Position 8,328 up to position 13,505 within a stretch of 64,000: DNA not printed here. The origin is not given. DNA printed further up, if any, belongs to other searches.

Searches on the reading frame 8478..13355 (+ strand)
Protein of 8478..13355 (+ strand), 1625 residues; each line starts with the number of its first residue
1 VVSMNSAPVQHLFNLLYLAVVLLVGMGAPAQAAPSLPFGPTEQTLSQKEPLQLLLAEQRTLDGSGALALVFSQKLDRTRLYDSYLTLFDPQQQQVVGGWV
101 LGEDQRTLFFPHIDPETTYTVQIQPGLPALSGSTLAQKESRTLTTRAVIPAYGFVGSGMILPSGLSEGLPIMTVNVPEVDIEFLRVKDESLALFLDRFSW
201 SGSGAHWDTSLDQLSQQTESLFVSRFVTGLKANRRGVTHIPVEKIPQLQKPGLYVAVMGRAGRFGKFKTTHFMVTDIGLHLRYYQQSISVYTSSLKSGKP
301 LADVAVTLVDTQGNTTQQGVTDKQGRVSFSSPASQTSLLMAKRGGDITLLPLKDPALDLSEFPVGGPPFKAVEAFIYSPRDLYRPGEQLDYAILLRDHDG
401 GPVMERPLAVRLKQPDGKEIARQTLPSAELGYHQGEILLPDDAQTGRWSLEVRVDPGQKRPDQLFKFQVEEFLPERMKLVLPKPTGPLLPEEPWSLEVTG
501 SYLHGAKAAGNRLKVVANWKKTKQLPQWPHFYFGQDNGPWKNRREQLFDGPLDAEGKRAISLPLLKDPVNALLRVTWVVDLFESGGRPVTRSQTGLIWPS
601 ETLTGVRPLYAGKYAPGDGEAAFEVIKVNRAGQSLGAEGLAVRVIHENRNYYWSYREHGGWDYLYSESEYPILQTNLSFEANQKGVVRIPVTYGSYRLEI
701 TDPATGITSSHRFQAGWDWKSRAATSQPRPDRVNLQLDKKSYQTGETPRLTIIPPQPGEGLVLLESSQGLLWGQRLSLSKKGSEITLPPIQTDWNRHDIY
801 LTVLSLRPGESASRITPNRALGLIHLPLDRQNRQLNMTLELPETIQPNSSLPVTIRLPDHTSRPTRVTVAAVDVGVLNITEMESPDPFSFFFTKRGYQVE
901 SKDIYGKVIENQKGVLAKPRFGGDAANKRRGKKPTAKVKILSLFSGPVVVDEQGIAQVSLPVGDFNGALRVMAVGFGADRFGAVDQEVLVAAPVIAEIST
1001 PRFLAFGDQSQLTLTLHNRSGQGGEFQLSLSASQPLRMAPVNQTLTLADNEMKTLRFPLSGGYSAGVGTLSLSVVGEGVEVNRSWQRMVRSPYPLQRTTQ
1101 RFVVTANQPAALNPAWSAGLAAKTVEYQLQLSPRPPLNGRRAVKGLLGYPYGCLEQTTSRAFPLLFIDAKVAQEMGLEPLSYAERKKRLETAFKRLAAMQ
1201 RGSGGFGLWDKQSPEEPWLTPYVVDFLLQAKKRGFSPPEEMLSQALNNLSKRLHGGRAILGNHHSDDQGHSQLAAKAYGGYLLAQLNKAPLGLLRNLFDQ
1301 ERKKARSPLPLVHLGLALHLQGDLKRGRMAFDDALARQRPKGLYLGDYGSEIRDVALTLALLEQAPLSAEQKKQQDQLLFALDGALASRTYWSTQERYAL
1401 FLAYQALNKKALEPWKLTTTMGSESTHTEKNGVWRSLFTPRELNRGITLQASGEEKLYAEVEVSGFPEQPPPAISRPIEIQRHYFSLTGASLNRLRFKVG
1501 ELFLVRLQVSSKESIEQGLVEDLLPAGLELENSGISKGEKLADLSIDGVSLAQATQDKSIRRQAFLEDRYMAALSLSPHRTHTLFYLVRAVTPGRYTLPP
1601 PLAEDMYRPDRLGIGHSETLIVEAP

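Call 68: search_protein_families(library=pfam, proteins=[window:8478-13355:+], max_evalue=0.00001)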
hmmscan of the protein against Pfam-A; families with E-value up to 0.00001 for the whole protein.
window:8478-13355:+ (1625 aa): 10 families
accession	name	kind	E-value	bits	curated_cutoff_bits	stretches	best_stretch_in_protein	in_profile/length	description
PF21142.3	A2M_bMG2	-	1.3e-31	109.5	25.5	1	153-270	1-117/119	Bacterial alpha-2 macroglobulin MG2 domain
PF17962.7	bMG6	-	7.4e-29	100.6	23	1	605-717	1-112/112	Bacterial macroglobulin domain 6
PF17973.7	bMG10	-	6.3e-26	91.5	26.2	1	1478-1610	2-131/131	Bacterial Alpha-2-macroglobulin MG10 domain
PF17972.7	bMG5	-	5.1e-25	88.8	26.5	1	475-599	1-127/127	Bacterial Alpha-2-macroglobulin MG5 domain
PF11974.14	bMG3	-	1e-23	83.7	34.9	1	274-367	1-101/103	Bacterial alpha-2-macroglobulin MG3 domain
PF01835.25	MG2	-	1.8e-23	83.1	32.8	1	374-460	2-88/96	MG2 domain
PF17970.7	bMG1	-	3.7e-15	56.3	26.4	1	49-146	7-104/105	Bacterial Alpha-2-macroglobulin MG1 domain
PF07703.20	A2M_BRD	-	3.9e-12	47.1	22.7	1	734-878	2-139/140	Alpha-2-macroglobulin bait region domain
PF07678.20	TED_complement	-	8.5e-09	35.4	22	1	1141-1251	17-125/312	A-macroglobulin TED domain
PF00207.28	A2M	-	1.1e-07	32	21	1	947-1028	7-90/92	Alpha-2-macroglobulin family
